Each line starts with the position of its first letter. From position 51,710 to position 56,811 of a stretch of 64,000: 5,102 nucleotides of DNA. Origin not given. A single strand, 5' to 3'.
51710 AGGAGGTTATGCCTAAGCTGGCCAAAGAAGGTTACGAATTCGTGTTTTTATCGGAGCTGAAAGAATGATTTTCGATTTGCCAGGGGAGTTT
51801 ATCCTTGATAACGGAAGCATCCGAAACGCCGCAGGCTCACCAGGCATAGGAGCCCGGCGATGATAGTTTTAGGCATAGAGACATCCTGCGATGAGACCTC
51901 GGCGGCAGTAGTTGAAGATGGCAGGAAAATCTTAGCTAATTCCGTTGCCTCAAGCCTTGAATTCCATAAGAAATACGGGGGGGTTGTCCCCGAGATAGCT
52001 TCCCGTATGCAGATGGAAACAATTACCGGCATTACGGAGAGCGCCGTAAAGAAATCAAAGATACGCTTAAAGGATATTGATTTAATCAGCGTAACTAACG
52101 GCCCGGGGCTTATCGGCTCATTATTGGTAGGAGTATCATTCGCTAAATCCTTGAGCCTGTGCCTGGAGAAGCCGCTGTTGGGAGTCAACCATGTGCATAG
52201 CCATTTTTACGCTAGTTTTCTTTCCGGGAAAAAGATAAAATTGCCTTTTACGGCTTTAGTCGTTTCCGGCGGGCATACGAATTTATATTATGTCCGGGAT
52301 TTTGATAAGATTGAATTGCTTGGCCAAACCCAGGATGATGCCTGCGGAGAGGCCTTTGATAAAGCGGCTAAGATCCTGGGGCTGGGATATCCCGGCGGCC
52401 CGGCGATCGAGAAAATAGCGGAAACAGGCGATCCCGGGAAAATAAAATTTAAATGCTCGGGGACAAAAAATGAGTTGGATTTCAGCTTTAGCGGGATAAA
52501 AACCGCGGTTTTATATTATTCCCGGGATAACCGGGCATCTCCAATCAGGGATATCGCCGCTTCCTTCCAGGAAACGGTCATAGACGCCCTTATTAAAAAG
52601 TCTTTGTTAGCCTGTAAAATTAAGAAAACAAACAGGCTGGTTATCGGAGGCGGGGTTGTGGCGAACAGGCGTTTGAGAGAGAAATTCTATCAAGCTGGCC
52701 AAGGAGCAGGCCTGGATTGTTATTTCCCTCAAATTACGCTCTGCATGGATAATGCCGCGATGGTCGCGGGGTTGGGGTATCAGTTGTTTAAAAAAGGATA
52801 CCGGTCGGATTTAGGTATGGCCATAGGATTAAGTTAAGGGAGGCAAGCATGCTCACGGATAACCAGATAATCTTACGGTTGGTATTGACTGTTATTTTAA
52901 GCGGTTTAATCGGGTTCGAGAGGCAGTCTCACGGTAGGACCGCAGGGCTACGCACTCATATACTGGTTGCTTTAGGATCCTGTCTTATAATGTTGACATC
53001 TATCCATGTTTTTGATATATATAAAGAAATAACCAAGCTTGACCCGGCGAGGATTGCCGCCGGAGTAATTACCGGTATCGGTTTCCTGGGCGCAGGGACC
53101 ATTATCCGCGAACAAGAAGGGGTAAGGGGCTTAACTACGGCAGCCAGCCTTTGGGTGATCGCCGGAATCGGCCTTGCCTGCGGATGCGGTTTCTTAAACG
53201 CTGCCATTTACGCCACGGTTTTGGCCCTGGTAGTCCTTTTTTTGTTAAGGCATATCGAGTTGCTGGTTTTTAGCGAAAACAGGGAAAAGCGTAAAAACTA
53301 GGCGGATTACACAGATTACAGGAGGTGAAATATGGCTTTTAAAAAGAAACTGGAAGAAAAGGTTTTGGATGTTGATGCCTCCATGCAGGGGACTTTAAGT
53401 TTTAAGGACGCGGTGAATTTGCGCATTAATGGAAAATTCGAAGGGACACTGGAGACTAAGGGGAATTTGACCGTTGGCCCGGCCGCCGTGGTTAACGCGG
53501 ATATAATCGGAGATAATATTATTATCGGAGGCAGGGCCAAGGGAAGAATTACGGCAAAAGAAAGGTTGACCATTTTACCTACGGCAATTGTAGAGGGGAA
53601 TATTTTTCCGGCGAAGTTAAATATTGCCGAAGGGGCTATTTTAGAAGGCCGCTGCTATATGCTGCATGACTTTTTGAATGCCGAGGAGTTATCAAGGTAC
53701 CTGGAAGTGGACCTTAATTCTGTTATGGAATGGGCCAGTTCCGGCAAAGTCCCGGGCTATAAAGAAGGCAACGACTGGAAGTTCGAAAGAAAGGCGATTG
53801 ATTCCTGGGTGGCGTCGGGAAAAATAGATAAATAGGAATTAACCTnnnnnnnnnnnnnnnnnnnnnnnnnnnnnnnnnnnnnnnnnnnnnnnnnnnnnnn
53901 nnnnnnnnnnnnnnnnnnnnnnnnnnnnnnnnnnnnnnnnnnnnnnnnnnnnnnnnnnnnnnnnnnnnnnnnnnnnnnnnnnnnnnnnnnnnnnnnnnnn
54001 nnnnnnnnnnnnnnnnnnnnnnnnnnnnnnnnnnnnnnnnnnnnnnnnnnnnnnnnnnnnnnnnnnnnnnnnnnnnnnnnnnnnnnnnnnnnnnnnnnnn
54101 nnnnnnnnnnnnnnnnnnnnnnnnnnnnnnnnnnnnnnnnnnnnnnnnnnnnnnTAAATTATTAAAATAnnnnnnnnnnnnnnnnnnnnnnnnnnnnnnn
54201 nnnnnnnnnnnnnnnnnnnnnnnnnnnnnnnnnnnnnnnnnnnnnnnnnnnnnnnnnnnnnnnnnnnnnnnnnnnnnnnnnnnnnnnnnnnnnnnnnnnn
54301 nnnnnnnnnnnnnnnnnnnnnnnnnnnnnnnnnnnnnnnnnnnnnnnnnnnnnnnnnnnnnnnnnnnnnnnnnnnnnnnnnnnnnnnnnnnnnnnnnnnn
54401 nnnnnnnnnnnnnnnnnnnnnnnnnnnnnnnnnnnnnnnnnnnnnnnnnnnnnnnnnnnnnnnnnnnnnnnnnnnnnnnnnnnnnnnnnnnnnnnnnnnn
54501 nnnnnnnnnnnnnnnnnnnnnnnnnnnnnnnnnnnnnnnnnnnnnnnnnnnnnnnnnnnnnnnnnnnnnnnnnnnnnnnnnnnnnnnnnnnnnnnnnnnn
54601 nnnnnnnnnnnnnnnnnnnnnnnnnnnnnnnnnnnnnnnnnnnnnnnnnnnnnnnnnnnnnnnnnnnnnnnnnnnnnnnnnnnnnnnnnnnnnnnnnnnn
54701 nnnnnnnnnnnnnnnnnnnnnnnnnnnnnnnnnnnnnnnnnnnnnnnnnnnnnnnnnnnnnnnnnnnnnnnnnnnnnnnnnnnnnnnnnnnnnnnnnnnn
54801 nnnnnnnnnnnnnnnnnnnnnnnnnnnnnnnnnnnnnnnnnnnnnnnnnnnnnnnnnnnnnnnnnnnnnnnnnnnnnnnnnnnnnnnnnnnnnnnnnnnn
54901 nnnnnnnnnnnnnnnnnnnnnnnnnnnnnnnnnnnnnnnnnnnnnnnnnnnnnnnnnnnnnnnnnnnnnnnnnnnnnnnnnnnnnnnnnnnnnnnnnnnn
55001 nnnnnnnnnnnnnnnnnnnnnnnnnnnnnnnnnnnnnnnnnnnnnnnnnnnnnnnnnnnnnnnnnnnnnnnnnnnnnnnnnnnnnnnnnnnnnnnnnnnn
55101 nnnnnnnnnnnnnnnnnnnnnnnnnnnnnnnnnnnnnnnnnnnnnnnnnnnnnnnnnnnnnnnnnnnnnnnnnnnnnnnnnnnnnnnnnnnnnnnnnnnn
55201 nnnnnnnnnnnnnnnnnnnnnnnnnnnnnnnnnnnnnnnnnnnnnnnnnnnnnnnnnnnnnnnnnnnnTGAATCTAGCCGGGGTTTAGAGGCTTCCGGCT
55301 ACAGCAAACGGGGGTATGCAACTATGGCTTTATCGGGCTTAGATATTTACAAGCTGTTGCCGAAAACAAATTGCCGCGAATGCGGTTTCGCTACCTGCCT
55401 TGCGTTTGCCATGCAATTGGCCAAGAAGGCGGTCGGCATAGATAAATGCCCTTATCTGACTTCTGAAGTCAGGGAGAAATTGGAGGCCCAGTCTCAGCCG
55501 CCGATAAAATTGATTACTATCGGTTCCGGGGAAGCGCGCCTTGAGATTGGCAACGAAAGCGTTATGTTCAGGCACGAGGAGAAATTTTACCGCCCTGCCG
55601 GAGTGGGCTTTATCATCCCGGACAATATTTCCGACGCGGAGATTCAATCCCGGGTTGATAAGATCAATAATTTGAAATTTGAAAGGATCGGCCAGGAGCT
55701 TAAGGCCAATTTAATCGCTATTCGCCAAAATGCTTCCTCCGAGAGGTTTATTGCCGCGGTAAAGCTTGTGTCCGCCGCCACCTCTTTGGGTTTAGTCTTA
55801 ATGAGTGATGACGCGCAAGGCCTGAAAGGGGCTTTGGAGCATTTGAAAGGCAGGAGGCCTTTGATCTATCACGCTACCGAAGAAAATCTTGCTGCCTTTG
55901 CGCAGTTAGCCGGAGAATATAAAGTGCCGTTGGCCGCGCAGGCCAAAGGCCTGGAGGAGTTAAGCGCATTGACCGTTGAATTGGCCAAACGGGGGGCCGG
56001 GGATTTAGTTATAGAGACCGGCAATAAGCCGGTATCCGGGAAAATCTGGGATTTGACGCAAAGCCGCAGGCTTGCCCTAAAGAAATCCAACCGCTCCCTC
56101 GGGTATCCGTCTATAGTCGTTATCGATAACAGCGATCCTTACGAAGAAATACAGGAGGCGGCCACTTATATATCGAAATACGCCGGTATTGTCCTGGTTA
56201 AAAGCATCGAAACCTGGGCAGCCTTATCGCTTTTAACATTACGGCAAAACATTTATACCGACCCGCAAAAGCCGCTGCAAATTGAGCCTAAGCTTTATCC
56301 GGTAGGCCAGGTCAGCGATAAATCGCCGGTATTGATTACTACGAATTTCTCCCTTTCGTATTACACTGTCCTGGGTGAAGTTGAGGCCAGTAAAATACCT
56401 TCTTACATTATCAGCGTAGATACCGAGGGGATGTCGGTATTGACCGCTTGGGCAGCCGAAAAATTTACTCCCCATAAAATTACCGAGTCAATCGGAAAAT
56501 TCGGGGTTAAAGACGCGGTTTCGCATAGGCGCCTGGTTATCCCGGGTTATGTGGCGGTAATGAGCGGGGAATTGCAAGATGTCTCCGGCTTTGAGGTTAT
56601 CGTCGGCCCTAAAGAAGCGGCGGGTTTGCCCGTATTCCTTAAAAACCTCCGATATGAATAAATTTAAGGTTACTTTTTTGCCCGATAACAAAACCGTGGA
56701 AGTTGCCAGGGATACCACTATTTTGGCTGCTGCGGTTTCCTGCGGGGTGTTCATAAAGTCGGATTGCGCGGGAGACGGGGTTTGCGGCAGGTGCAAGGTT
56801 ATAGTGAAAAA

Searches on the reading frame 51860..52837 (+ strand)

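Call 74: search_protein_families(library=pfam, proteins=[window:51860-52837:+], max_evalue=0.00001)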
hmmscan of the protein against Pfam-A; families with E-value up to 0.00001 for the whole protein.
window:51860-52837:+ (325 aa): 2 families
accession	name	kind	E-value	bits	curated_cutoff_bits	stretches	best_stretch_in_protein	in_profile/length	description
PF00814.31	TsaD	-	9e-88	294.8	24.8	1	23-303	1-263/264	tRNA N6-adenosine threonylcarbamoyltransferase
PF22521.2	HypF_C_2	-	3.4e-09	37.3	27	1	161-297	95-234/241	Carbamoyltransferase, Kae1-like Domain, second subdomain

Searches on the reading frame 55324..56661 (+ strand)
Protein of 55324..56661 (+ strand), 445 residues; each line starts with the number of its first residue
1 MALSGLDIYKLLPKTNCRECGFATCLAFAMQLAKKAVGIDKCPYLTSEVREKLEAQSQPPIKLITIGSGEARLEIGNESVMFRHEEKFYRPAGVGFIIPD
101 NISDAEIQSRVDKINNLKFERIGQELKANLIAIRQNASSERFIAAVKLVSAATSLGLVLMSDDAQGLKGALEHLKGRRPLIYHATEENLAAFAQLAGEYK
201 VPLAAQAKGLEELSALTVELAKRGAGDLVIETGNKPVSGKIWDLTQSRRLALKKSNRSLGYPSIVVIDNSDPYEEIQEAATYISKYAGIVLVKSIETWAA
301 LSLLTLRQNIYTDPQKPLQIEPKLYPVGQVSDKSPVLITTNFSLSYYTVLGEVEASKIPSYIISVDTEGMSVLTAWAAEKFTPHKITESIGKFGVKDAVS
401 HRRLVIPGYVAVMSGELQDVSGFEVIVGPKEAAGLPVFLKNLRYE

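Call 75: search_protein_families(library=pfam, proteins=[window:55324-56661:+], max_evalue=0.00001)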
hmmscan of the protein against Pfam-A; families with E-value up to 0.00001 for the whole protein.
window:55324-56661:+ (445 aa): 2 families
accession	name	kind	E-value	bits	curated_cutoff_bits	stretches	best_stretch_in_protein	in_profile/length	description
PF03599.22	CdhD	-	5.7e-98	328.6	24.8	1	64-437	2-385/387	CO dehydrogenase/acetyl-CoA synthase delta subunit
PF04060.18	FeS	-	5e-13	49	23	1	12-44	1-33/33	Putative Fe-S cluster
